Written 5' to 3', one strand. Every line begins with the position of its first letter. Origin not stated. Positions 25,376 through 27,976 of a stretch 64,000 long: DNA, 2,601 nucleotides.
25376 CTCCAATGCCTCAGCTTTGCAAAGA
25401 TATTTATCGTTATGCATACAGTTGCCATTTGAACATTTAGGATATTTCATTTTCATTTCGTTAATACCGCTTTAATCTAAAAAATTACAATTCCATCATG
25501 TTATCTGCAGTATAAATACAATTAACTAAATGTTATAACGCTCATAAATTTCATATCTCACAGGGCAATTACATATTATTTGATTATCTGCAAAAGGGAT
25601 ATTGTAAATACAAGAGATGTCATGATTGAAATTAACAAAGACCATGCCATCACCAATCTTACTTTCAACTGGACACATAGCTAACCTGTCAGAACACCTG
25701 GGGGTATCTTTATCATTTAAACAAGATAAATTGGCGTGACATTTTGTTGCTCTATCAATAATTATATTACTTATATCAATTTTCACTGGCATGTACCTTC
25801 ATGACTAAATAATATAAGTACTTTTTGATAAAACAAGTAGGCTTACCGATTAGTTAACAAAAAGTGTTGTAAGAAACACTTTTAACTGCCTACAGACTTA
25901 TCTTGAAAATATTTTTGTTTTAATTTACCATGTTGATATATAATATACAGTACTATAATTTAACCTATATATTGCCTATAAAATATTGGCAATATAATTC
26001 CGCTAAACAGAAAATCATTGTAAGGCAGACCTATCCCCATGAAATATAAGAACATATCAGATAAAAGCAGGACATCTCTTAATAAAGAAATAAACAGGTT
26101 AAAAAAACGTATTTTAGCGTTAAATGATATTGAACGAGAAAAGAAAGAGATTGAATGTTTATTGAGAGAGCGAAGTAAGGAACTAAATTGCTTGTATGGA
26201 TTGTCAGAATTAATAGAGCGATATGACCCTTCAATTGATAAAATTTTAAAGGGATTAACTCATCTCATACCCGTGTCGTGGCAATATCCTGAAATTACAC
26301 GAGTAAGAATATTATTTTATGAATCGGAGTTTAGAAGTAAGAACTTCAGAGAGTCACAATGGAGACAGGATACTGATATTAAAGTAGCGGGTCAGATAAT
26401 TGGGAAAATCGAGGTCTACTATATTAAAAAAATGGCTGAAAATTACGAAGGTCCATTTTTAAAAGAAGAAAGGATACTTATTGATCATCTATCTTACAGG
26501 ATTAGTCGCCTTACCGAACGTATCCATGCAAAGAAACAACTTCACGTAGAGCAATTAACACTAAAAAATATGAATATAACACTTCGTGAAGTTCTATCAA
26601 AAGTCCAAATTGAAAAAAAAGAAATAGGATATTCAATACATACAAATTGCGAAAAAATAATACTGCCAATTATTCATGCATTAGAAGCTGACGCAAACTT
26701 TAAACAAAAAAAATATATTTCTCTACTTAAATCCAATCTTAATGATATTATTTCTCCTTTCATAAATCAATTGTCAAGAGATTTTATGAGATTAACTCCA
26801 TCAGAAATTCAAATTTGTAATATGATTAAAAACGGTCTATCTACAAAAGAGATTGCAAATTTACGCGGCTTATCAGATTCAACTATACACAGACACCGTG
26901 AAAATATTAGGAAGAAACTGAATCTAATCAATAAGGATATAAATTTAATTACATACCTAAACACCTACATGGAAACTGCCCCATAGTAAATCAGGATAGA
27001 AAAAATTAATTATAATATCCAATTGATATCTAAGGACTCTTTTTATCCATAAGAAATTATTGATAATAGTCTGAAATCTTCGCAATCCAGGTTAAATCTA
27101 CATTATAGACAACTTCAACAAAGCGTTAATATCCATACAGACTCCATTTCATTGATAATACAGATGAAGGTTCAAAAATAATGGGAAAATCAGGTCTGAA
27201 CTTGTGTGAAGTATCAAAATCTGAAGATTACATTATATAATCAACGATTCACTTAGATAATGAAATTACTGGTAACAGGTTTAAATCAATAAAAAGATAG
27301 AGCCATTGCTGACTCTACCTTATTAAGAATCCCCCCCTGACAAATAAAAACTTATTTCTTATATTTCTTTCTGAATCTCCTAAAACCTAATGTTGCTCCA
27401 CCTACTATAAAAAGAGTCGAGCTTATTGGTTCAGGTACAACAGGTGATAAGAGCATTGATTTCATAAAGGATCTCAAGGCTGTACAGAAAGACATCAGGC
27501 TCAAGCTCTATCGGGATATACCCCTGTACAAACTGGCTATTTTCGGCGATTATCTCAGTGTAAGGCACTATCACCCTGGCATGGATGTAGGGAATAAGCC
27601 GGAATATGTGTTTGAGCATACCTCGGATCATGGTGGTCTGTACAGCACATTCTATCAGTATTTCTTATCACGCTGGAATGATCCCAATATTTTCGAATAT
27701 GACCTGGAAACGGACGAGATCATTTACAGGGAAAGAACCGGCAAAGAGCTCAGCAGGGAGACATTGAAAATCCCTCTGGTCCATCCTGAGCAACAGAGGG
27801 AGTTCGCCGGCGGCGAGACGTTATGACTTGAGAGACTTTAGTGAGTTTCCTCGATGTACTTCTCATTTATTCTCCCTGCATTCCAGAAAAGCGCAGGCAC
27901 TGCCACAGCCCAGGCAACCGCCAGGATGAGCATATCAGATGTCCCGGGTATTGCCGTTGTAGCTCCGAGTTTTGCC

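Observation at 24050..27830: AT-rich islet with a LuxR-type regulator divergent from an operon of four small Cys-rich genes: the best candidate for an uncharacterised module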

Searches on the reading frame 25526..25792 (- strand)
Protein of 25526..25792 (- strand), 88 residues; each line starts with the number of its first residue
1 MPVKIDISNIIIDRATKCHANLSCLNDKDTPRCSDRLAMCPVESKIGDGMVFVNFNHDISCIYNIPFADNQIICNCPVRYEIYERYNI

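Call 3: search_protein_families(library=pfam, proteins=[window:25526-25792:-], max_evalue=1)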
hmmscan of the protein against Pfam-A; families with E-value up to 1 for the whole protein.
window:25526-25792:- (88 aa): 1 family
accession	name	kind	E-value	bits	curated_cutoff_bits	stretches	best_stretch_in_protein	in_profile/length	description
PF00008.33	EGF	-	0.43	11.4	21.5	0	57-80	8-28/32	EGF-like domain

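Call 4: search_protein_families(library=ncbifam, proteins=[window:25526-25792:-], max_evalue=1)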
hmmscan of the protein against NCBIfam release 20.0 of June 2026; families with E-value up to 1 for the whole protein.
window:25526-25792:- (88 aa): 0 families

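Call 65: search_protein_representatives(protein=window:25526-25792:-)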
Query: 88 residues. Proteins with E-value up to 0.001 (for the whole library): 257; up to 1e-10: 10; up to 1e-30: 0. The best 150 are listed.
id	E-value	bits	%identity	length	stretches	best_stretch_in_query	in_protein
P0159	6.0e-27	109.7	57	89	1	3-88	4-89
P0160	5.2e-26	106.7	60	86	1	4-87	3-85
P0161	8.5e-23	96.4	54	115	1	3-87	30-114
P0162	1.7e-18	82.6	51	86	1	5-86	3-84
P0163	6.4e-16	74.4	56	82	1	2-58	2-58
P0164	3.5e-14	68.8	51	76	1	7-74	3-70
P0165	2.5e-13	66.1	46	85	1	4-86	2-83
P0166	4.7e-13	65.2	41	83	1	6-87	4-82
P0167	2.3e-11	59.9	36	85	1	5-88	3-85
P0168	3.3e-11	59.3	43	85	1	7-88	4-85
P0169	2.2e-10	56.7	38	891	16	57-81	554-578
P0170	3.2e-10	56.2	39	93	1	13-88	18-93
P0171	9.4e-10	54.7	45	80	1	4-87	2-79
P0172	1.3e-09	54.2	38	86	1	10-87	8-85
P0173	1.4e-09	54.1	46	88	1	6-87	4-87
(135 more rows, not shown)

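Call 67: search_protein_families(library=pfam, alignment_id=A10, max_evalue=0.01)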
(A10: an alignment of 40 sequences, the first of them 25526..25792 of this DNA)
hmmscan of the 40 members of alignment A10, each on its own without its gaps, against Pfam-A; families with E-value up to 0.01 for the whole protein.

A. member 1, window:25526-25792:- (88 aa): 0 families

B. families by the number of members that match (of 40 scanned): 1 family
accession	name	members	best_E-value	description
PF23328.1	Sha_B_N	1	0.0056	Shavenoid isoform B N-terminal domain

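Call 68: search_protein_families(library=ncbifam, alignment_id=A10, max_evalue=0.01)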
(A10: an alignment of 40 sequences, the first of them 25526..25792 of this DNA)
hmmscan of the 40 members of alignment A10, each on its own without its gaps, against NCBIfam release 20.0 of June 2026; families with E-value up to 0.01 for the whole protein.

A. member 1, window:25526-25792:- (88 aa): 0 families

B. families by the number of members that match (of 40 scanned): 0 families

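Call 77: find_encoding_contigs(protein=P0160, flank=5000, max_places=3)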
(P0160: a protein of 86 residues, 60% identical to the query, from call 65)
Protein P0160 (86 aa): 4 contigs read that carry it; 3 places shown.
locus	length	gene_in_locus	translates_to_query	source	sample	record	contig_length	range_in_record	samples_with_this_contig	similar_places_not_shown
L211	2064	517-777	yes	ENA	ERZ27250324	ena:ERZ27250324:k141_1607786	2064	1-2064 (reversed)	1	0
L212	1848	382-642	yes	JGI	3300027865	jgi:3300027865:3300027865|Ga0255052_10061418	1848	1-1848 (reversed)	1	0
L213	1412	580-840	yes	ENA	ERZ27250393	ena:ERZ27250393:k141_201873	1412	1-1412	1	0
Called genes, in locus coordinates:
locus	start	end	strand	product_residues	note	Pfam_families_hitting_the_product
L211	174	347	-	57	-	-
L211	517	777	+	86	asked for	-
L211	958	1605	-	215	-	-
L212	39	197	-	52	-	-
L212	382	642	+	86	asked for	-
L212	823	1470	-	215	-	-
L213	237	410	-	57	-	-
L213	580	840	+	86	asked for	-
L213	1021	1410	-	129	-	?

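Call 83: search_solved_structures(query=A10, max_evalue=5)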
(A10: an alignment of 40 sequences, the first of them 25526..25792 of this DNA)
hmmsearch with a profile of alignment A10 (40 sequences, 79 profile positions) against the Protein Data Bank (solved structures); distinct sequences matched with E-value up to 5: 1.
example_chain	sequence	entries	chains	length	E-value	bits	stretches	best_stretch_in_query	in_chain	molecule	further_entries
3gmj_D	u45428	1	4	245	1.1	12.6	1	37-68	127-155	Protein mothers against dpp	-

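Call 102: search_protein_families(library=padloc, proteins=[window:25526-25792:-], max_evalue=0.01)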
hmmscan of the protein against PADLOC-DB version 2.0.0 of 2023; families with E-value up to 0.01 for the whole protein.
window:25526-25792:- (88 aa): 0 families

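Call 103: search_protein_families(library=phrogs, proteins=[window:25526-25792:-], max_evalue=0.01)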
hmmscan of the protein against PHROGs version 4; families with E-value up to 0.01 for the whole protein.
window:25526-25792:- (88 aa): 0 families

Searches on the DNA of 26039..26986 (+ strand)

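Call 100: search_rna_families(sources=[L088, L160, L113, L184], threshold=gathering)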
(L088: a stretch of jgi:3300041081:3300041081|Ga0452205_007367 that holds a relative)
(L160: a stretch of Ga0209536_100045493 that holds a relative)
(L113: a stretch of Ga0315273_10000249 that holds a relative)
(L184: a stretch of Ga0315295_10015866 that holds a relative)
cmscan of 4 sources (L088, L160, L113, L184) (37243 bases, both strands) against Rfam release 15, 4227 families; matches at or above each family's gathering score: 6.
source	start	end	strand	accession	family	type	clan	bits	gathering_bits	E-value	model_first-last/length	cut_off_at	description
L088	11090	11176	-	RF03167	c-di-GMP-I-GGC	Cis-reg; riboswitch;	CL00126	71.6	59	3.3e-15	1-80/80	no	c-di-GMP-I-GGC riboswitch aptamer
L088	5038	5117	-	RF03167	c-di-GMP-I-GGC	Cis-reg; riboswitch;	CL00126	66.9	59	7.3e-14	1-80/80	no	c-di-GMP-I-GGC riboswitch aptamer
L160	4425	4503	+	RF03167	c-di-GMP-I-GGC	Cis-reg; riboswitch;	CL00126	62.8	59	1.1e-12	1-80/80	no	c-di-GMP-I-GGC riboswitch aptamer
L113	5670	5748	-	RF03167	c-di-GMP-I-GGC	Cis-reg; riboswitch;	CL00126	59.1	59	1.3e-11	1-80/80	no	c-di-GMP-I-GGC riboswitch aptamer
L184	398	476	+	RF03167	c-di-GMP-I-GGC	Cis-reg; riboswitch;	CL00126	59.1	59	1.2e-11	1-80/80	no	c-di-GMP-I-GGC riboswitch aptamer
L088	11481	11566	-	RF01051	c-di-GMP-I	Cis-reg; riboswitch;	CL00126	50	35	5e-07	1-87/87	no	c-di-GMP-I riboswitch aptamer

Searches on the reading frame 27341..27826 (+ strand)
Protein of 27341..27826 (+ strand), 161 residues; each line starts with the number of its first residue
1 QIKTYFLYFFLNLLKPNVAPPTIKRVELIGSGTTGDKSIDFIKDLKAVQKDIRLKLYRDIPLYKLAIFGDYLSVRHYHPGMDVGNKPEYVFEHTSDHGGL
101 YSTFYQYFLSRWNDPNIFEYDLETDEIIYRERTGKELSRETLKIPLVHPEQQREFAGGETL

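Call 3: search_protein_families(library=pfam, proteins=[window:27341-27826:+], max_evalue=1)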
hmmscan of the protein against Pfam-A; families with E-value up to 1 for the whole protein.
window:27341-27826:+ (161 aa): 0 families

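Call 4: search_protein_families(library=ncbifam, proteins=[window:27341-27826:+], max_evalue=1)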
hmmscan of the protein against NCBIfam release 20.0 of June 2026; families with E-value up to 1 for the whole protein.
window:27341-27826:+ (161 aa): 0 families

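Call 98: search_protein_families(library=ncbifam, proteins=[window:27431-27826:+], max_evalue=0.01)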
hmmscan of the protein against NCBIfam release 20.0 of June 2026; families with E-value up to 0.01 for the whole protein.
window:27431-27826:+ (131 aa): 0 families

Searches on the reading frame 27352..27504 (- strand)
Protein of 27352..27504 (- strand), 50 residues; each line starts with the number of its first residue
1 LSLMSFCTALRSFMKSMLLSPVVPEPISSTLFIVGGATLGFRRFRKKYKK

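Call 98: search_protein_families(library=ncbifam, proteins=[window:27352-27504:-], max_evalue=0.01)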
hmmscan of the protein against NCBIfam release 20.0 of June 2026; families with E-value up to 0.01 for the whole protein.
window:27352-27504:- (50 aa): 1 family
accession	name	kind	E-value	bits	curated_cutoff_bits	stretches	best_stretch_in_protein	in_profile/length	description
TIGR02595.1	PEP_CTERM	domain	0.0022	18.7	16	1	23-46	1-24/24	PEP-CTERM sorting domain-containing protein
